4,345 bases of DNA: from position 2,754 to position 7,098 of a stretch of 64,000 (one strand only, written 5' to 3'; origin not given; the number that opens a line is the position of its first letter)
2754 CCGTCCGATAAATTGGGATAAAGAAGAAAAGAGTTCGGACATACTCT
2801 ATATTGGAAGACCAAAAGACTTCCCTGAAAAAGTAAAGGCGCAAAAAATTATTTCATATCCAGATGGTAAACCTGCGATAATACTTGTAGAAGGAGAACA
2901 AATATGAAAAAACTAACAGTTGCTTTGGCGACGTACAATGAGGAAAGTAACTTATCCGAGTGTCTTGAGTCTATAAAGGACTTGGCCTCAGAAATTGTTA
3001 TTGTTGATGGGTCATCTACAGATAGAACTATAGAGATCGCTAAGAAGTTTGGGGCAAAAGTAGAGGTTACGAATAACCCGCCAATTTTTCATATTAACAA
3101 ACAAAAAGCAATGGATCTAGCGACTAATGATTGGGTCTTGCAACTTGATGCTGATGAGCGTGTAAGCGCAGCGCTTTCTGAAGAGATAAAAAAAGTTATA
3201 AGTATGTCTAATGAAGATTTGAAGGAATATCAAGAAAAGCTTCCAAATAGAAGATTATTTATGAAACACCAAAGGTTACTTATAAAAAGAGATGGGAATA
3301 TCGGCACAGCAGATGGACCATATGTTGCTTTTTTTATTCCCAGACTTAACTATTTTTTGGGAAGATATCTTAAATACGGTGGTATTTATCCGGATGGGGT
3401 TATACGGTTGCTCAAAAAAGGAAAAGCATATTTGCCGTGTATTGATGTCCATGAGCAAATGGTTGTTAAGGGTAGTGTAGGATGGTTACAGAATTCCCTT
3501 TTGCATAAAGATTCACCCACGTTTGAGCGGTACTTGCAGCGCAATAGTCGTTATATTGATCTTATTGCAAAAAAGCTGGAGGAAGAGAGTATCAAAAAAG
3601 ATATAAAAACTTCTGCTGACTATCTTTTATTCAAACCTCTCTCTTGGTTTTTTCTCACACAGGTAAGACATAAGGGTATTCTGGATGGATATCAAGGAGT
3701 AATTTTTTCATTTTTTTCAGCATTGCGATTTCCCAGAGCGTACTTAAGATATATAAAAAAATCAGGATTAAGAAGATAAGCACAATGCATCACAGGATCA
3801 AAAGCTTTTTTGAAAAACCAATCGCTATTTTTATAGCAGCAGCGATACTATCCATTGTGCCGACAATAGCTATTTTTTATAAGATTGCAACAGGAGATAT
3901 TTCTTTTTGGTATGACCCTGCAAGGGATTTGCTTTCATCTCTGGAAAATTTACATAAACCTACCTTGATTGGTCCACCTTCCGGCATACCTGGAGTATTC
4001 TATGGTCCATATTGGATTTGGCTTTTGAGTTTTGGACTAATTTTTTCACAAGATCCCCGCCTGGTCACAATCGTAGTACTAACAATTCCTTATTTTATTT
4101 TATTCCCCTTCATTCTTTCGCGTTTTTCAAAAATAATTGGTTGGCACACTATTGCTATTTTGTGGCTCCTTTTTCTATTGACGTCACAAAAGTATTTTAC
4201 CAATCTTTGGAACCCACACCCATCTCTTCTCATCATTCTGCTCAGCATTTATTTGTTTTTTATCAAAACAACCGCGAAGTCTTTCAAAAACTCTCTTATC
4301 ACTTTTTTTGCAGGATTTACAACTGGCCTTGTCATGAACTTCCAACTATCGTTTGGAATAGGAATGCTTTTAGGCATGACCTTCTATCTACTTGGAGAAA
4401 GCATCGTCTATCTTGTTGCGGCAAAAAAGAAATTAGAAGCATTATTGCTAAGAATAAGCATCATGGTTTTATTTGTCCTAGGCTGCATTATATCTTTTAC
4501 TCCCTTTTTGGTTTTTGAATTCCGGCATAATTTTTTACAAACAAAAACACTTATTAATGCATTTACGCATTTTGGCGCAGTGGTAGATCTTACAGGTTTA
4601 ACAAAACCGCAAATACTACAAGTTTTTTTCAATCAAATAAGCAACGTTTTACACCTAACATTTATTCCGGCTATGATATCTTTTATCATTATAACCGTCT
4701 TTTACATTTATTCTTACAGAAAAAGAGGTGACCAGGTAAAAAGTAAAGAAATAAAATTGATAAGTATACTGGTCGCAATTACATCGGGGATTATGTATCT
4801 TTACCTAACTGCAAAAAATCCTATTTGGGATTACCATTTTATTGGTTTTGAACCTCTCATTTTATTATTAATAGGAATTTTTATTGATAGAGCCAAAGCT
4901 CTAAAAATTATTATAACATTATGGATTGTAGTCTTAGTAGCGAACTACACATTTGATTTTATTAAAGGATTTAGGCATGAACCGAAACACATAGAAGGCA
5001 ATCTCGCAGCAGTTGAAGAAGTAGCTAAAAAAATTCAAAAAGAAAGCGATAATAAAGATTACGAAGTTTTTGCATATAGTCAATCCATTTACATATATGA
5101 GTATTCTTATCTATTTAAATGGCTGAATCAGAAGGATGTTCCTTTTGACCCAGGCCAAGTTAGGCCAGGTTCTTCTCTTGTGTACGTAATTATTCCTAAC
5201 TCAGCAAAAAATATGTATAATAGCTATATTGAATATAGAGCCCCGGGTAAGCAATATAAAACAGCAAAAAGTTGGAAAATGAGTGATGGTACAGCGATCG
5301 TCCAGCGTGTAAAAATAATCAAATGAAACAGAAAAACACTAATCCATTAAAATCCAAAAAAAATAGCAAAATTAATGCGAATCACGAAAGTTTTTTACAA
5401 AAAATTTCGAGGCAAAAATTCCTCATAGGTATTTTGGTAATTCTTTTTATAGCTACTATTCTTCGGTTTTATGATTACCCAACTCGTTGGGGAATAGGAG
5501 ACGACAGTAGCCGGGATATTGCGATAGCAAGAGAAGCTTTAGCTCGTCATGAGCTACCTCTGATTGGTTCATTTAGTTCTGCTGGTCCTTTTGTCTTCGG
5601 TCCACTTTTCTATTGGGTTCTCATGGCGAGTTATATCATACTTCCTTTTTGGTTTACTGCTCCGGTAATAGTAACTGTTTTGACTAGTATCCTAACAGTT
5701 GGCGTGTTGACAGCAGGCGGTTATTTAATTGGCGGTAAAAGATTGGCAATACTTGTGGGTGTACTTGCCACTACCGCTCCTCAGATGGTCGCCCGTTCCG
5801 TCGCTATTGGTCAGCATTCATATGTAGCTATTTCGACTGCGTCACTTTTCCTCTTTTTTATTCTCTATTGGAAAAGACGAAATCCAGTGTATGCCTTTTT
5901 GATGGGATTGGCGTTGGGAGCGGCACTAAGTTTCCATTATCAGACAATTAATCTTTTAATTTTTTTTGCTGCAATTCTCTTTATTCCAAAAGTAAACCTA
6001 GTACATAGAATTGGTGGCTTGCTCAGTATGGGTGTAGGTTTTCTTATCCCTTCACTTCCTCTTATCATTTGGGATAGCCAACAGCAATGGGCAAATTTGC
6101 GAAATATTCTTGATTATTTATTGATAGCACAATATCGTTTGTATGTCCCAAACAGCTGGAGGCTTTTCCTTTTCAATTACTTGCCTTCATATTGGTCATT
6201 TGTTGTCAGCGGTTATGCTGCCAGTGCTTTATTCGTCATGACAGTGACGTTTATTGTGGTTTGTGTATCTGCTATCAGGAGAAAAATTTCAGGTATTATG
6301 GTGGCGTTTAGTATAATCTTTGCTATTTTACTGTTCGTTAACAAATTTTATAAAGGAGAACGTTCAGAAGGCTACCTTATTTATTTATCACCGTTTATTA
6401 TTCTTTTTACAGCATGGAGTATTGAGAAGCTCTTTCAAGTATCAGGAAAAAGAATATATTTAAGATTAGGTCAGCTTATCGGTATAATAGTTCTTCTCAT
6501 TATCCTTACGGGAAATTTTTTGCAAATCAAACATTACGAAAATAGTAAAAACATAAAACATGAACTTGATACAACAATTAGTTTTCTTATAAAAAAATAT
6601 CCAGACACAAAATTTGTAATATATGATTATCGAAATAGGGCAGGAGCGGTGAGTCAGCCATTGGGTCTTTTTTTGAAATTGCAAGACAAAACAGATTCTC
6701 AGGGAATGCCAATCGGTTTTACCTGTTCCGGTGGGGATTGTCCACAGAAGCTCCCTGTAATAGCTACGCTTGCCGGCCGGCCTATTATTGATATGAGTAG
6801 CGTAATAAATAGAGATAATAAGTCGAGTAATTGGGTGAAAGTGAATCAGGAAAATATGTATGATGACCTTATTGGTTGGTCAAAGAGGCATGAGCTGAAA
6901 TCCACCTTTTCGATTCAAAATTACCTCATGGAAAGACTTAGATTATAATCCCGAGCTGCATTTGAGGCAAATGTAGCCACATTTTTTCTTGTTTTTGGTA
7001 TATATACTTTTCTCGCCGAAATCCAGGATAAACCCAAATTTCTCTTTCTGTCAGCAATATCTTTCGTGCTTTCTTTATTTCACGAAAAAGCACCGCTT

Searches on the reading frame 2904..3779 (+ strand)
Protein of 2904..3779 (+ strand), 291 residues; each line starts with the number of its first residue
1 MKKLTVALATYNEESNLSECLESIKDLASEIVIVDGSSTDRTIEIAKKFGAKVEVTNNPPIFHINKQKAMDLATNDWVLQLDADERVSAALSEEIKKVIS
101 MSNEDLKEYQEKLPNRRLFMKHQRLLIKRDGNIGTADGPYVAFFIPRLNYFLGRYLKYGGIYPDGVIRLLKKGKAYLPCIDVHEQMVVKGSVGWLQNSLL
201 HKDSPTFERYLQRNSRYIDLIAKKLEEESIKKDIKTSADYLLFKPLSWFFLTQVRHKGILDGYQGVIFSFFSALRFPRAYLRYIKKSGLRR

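Call 8: search_protein_families(library=pfam, proteins=[window:2904-3779:+], max_evalue=0.1)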
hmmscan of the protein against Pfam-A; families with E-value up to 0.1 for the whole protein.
window:2904-3779:+ (291 aa): 2 families
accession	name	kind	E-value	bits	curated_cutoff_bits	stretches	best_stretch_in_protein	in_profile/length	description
PF00535.33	Glycos_transf_2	-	1.2e-16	61.5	23.3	1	6-90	2-94/168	Glycosyl transferase family 2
PF13704.12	Glyco_tranf_2_4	-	4.1e-05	24.4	27.5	1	12-85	2-82/98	Glycosyl transferase family 2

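Call 58: search_protein_families(library=ncbifam, proteins=[window:2904-3779:+], max_evalue=0.01)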
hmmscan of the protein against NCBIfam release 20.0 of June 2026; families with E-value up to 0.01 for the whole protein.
window:2904-3779:+ (291 aa): 14 families
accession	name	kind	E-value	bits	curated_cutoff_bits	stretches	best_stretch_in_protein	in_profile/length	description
TIGR04283.1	glyco_like_mftF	equivalog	2.8e-14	53.2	182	1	5-128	2-126/221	TIGR04283 family arsenosugar biosynthesis glycosyltransferase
TIGR04195.1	S_glycosyl_SunS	equivalog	2.2e-13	49.8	350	1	4-99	59-155/421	SunS family peptide S-glycosyltransferase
NF007482.0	PRK10073.1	equivalog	8.1e-09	34.9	423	1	2-97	6-108/334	glycosyltransferase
NF041391.1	DPhHxTase_Halo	equivalog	1.4e-08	34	375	1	9-87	2-81/213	dolichyl-phosphate hexose transferase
TIGR04182.1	glyco_TIGR04182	equivalog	2.4e-08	33.7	325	1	4-93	2-91/293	S-layer glycoprotein N-glycosyltransferase AglJ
NF038302.1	EPS_HpsE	equivalog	8.2e-07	28.3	300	1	3-56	2-61/307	hormogonium polysaccharide biosynthesis glycosyltransferase HpsE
NF010496.0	PRK13915.1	equivalog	1.7e-06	27.4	262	1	3-55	32-90/307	glucosyl-3-phosphoglycerate synthase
NF050050.1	ProtGlycPglI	equivalog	0.00011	21.7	500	1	1-98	1-108/306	GalNAc(5)-diNAcBac-PP-undecaprenol beta-1,3-glucosyltransferase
NF053739.1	GlytfEpsEBac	equivalog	0.00055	19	450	1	3-53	2-55/265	glycosyltransferase EpsE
NF045692.1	OglycostaseCruG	equivalog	0.00091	18.2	600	1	3-106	42-159/386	2'-O-glycosyltransferase CruG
NF041875.1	EPS_EpsD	equivalog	0.0016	17.9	370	1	4-90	1-95/325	exopolysaccharide biosynthesis glycosyltransferase EpsD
NF058614.1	PPMAGASynPpgS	equivalog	0.002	17.6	370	1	8-53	6-51/226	polyprenyl-phospho-N-acetylgalactosaminyl synthase PpgS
TIGR03937.1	PgaC_IcaA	equivalog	0.0024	16.9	422.3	1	2-82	45-133/407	poly-beta-1,6-N-acetyl-D-glucosamine synthase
NF047683.1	TeichurnBiosyTuaG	equivalog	0.0073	16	400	0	4-88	8-100/252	teichuronic acid biosynthesis protein TuaG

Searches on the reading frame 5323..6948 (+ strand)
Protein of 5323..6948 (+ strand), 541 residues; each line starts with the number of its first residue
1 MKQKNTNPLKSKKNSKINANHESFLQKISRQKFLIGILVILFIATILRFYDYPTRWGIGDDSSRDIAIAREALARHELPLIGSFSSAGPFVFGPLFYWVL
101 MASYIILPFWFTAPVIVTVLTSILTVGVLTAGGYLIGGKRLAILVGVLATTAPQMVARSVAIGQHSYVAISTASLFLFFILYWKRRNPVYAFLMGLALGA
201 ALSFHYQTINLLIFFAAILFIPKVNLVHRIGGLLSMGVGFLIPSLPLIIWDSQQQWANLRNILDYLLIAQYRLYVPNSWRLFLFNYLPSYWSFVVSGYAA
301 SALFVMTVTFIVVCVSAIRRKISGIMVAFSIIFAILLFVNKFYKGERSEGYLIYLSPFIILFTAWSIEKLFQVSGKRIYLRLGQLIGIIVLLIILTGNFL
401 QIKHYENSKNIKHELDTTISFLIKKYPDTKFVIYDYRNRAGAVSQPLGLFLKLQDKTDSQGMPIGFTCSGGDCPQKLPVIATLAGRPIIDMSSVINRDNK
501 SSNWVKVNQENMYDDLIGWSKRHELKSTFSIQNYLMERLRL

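Call 8: search_protein_families(library=pfam, proteins=[window:5323-6948:+], max_evalue=0.1)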
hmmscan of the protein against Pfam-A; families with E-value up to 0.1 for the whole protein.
window:5323-6948:+ (541 aa): 1 family
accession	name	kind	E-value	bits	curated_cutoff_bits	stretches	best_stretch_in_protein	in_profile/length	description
PF13231.12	PMT_2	-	0.0019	18.9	26.1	1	94-250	4-160/160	Dolichyl-phosphate-mannose-protein mannosyltransferase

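Call 10: find_encoding_contigs(protein=window:5323-6948:+, flank=10000, max_places=10)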
Protein window:5323-6948:+ (541 aa): no gene with exactly this product is on record in the collection.

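Call 12: find_related_loci(query=window:5323-6948:+, collection=genome_contigs, flank=10000)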
Query window:5323-6948:+ (541 aa) in genome_contigs; peptide patterns used: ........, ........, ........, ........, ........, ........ (x = any residue, [..] = any of these).
79 stretches matched a pattern; 2 encode a relative of the query (tblastn E <= 1e-3); 2 distinct loci.
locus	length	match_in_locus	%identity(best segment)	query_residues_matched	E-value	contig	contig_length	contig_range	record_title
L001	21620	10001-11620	82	1-540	0e+0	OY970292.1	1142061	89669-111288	MAG: Candidatus Levybacteria bacterium isolate MFD01916.bin.c.8 genome assembly, chromosome: 1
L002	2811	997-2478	66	48-539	0e+0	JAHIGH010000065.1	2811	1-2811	MAG: Patescibacteria group bacterium isolate KR11_N2.mb.17 KR11_N2.mb.17_k141_32279, whole genome shotgun sequence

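Call 25: find_homologous_proteins(query=window:5323-6948:+, max_evalue=1e-30)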
Query window:5323-6948:+ (541 aa): 179 proteins with E <= 1e-30 among 8000 candidates; the best 120 are listed.
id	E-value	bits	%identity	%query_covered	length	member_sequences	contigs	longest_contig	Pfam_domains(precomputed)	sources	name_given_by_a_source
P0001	0.0e+0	1201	100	100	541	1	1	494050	-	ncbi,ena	-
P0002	0.0e+0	1027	83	100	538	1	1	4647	PF13231.13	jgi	-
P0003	0.0e+0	1013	82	100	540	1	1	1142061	-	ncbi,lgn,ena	-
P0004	3.4e-287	971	80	100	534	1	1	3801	-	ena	-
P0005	1.0e-235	802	69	91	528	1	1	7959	PF13231.13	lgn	-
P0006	2.4e-222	757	67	91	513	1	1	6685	PF13231.13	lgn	-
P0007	5.6e-221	753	67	91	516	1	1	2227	-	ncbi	-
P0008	8.2e-220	749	66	91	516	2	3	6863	-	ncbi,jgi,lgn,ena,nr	ncbi:glycosyltransferase family 39 protein [Patescibacteria group bacterium]|nr:glycosyltransferase 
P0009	1.6e-217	742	62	95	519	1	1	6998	-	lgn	-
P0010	3.6e-214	730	60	100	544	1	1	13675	PF13231.13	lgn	-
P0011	2.4e-194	665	55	98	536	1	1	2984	PF13231.13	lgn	-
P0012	2.9e-192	658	56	95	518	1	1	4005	-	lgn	-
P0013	2.9e-192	658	55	96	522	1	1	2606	PF13231.13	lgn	-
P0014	1.7e-191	656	56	96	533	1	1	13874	-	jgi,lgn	-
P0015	2.2e-190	652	55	95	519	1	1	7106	PF13231.13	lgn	-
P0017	4.3e-175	601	52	95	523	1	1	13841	PF13231.13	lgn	-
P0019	4.5e-171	588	52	96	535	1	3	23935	PF13231.13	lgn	-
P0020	2.3e-169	583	53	94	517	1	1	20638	PF13231.13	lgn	-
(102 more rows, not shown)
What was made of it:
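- Closest known: Paired polyprenyl-phosphate GT2 synthase and GT-C transferase systems. Same: Many homologs of the 541-aa protein are fused GT2+PMT_2 proteins (call 25).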

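Call 26: find_encoding_contigs(protein=P0002, flank=10000, max_places=3)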
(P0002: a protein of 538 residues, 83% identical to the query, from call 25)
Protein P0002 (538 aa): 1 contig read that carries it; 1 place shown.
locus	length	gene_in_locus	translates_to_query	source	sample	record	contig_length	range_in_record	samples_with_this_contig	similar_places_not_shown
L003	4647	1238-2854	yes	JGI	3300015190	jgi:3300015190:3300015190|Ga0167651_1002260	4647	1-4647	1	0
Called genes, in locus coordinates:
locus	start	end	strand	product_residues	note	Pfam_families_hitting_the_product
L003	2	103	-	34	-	?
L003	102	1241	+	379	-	-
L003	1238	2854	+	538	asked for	PF13231:PMT_2 (weak)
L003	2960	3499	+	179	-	PF13439:Glyco_transf_4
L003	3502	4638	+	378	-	PF13439:Glyco_transf_4, PF20706:GT4-conflict (weak), PF00534:Glycos_transf_1, PF13692:Glyco_trans_1_4, PF13524:Glyco_trans_1_2 (weak)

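Call 27: find_encoding_contigs(protein=P0004, flank=10000, max_places=3)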
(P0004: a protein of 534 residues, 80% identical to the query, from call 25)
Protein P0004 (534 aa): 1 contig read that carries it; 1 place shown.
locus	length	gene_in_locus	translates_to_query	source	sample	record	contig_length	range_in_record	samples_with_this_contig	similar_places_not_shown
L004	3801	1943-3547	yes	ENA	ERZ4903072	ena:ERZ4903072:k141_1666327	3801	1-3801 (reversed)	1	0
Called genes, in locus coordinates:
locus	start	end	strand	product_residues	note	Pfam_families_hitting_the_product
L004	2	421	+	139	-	?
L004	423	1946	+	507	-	-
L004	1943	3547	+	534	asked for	-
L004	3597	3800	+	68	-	?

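Call 28: find_encoding_contigs(protein=P0005, flank=10000, max_places=3)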
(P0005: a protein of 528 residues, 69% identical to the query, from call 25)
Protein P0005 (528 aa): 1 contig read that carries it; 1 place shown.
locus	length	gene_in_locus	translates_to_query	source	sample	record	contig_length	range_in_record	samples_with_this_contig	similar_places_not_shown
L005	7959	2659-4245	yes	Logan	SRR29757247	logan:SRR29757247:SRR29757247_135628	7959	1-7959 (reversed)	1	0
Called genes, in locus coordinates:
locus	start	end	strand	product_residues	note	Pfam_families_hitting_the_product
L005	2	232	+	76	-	?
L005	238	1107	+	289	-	PF00535:Glycos_transf_2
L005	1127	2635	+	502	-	-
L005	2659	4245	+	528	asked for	PF13231:PMT_2 (weak)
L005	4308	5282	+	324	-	PF01073:3Beta_HSD, PF01370:Epimerase, PF02719:Polysacc_synt_2, PF04321:RmlD_sub_bind, PF05368:NmrA, PF07993:NAD_binding_4 (weak), PF13460:NAD_binding_10, PF16363:GDP_Man_Dehyd, +1 more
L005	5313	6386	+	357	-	PF13439:Glyco_transf_4, PF13579:Glyco_trans_4_4 (weak), PF00534:Glycos_transf_1, PF13692:Glyco_trans_1_4, PF20706:GT4-conflict (weak)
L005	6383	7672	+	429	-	PF01943:Polysacc_synt, PF13440:Polysacc_synt_3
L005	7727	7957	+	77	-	?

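Call 29: find_encoding_contigs(protein=P0010, flank=10000, max_places=3)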
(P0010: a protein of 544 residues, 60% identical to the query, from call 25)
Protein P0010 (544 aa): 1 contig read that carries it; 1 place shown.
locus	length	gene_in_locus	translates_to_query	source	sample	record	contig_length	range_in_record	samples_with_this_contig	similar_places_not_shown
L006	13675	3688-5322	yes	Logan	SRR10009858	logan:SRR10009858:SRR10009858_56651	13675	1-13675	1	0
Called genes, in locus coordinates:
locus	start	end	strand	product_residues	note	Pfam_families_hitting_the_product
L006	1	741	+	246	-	?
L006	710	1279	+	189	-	-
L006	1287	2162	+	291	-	PF00535:Glycos_transf_2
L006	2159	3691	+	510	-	-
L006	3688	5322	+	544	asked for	PF13231:PMT_2 (weak)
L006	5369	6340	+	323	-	PF01073:3Beta_HSD, PF01370:Epimerase, PF02719:Polysacc_synt_2, PF04321:RmlD_sub_bind, PF07993:NAD_binding_4 (faint), PF16363:GDP_Man_Dehyd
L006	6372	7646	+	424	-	PF13231:PMT_2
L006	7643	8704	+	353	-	PF13439:Glyco_transf_4, PF00534:Glycos_transf_1, PF13692:Glyco_trans_1_4, PF20706:GT4-conflict (faint)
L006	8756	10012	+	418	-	PF01943:Polysacc_synt (weak), PF13440:Polysacc_synt_3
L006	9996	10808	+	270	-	PF00535:Glycos_transf_2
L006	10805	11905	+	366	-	PF13439:Glyco_transf_4, PF20706:GT4-conflict, PF00534:Glycos_transf_1, PF13692:Glyco_trans_1_4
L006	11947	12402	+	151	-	PF25084:LbH_EIF2B (faint), PF25087:GMPPB_C (faint), PF00132:Hexapep, PF14602:Hexapep_2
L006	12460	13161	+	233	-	PF01209:Ubie_methyltran (weak), PF13489:Methyltransf_23, PF08241:Methyltransf_11, PF08242:Methyltransf_12, PF13649:Methyltransf_25, PF13847:Methyltransf_31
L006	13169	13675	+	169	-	?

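Call 47: find_encoding_contigs(protein=P0006, flank=10000, max_places=2)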
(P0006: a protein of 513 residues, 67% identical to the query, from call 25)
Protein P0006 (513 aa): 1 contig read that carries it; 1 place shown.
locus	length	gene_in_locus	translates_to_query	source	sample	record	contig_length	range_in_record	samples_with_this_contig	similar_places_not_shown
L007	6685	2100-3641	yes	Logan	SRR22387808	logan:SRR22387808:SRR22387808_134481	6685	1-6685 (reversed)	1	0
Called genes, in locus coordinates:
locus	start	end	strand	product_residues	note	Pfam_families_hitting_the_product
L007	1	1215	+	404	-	?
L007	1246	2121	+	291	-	PF00535:Glycos_transf_2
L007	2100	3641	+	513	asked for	PF13231:PMT_2 (weak)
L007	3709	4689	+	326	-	PF01073:3Beta_HSD, PF01370:Epimerase, PF02719:Polysacc_synt_2, PF04321:RmlD_sub_bind, PF05368:NmrA (weak), PF07993:NAD_binding_4 (faint), PF13460:NAD_binding_10 (weak), PF16363:GDP_Man_Dehyd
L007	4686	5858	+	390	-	-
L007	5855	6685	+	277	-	?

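Call 48: find_encoding_contigs(protein=P0009, flank=10000, max_places=2)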
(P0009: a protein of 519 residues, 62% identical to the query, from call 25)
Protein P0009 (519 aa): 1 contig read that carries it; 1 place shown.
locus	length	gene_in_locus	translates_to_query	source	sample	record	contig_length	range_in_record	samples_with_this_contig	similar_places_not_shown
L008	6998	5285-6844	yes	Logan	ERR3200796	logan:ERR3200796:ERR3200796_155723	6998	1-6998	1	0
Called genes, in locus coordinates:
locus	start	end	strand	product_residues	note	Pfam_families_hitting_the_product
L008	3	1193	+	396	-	?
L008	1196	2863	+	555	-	PF02366:PMT, PF13231:PMT_2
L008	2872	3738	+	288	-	PF00535:Glycos_transf_2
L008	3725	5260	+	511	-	-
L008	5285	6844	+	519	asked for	-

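Call 58: search_protein_families(library=ncbifam, proteins=[window:5323-6948:+], max_evalue=0.01)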
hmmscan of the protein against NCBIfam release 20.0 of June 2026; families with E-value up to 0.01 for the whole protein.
window:5323-6948:+ (541 aa): 0 families

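Call 81: find_encoding_contigs(protein=P0014, flank=7000, max_places=1)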
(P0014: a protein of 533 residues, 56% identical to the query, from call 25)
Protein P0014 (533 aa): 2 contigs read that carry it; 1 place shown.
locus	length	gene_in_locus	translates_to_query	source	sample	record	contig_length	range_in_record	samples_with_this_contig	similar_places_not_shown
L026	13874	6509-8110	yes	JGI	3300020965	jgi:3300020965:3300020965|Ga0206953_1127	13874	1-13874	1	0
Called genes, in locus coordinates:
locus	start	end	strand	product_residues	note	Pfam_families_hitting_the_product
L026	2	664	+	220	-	?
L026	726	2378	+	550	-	-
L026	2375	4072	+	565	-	PF13231:PMT_2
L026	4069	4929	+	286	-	PF00535:Glycos_transf_2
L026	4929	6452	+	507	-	-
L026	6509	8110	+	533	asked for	-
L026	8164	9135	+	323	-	PF01073:3Beta_HSD, PF01370:Epimerase, PF02719:Polysacc_synt_2, PF04321:RmlD_sub_bind, PF05368:NmrA, PF07993:NAD_binding_4 (weak), PF13460:NAD_binding_10, PF16363:GDP_Man_Dehyd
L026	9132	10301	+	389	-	-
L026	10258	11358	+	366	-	PF13439:Glyco_transf_4, PF13524:Glyco_trans_1_2 (faint), PF00534:Glycos_transf_1, PF13692:Glyco_trans_1_4, PF20706:GT4-conflict (weak)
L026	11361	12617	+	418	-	PF01943:Polysacc_synt, PF13440:Polysacc_synt_3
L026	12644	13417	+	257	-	PF00535:Glycos_transf_2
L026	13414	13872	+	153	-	?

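Call 82: find_encoding_contigs(protein=P0017, flank=7000, max_places=1)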
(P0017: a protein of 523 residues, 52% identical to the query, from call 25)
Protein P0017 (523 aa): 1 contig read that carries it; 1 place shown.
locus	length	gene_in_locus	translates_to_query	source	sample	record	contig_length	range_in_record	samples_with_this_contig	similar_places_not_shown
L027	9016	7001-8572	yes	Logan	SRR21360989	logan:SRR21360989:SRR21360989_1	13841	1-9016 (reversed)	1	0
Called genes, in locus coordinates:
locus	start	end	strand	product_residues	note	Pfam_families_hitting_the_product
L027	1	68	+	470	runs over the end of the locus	-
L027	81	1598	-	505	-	-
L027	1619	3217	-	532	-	PF13231:PMT_2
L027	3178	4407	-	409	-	-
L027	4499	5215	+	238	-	PF00535:Glycos_transf_2, PF10111:Glyco_tranf_2_2, PF13641:Glyco_tranf_2_3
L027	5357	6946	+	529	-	PF13231:PMT_2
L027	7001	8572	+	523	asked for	PF13231:PMT_2 (weak)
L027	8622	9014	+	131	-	?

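Call 83: find_encoding_contigs(protein=P0019, flank=7000, max_places=1)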
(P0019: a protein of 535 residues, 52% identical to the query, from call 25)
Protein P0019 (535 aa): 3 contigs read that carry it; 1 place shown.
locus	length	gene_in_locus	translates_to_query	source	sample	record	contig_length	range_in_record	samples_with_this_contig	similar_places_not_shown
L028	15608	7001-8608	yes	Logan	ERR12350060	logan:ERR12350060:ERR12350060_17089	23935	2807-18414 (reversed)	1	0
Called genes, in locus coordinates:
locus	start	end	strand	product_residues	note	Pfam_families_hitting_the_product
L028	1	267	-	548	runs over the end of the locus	PF02366:PMT, PF13231:PMT_2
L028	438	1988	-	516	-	PF13231:PMT_2 (weak)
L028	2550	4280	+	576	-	PF13231:PMT_2 (weak)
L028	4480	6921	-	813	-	PF09586:YfhO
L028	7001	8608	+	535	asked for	PF13231:PMT_2 (weak)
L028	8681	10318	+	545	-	PF13231:PMT_2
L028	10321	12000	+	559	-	-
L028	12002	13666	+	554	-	-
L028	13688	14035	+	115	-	PF05635:23S_rRNA_IVP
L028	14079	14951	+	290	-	PF00535:Glycos_transf_2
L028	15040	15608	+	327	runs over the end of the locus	PF01073:3Beta_HSD, PF01370:Epimerase, PF02719:Polysacc_synt_2, PF04321:RmlD_sub_bind, PF07993:NAD_binding_4 (faint), PF13460:NAD_binding_10, PF16363:GDP_Man_Dehyd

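Call 84: find_encoding_contigs(protein=P0020, flank=7000, max_places=1)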
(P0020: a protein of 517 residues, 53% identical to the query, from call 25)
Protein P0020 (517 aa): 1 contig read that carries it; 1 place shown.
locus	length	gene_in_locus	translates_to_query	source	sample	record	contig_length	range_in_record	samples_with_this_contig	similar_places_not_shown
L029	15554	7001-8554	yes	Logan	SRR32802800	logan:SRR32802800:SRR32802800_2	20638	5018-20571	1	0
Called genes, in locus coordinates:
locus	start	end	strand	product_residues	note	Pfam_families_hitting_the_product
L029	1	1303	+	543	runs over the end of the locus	PF02366:PMT, PF13231:PMT_2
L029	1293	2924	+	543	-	PF02366:PMT, PF13231:PMT_2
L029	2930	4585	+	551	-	PF10131:PTPS_related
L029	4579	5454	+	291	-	PF00535:Glycos_transf_2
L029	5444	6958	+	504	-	-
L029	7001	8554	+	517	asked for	PF13231:PMT_2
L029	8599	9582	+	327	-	PF01073:3Beta_HSD, PF01370:Epimerase, PF02719:Polysacc_synt_2, PF04321:RmlD_sub_bind, PF05368:NmrA (weak), PF13460:NAD_binding_10, PF16363:GDP_Man_Dehyd, PF07993:NAD_binding_4 (weak)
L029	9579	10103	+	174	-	-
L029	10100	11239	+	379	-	PF26314:MptA_B_family, PF09594:GT87 (weak)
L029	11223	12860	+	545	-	PF10131:PTPS_related, PF09586:YfhO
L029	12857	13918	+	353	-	PF13439:Glyco_transf_4, PF00534:Glycos_transf_1, PF13692:Glyco_trans_1_4, PF20706:GT4-conflict (weak)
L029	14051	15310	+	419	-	PF13440:Polysacc_synt_3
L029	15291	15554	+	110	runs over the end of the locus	?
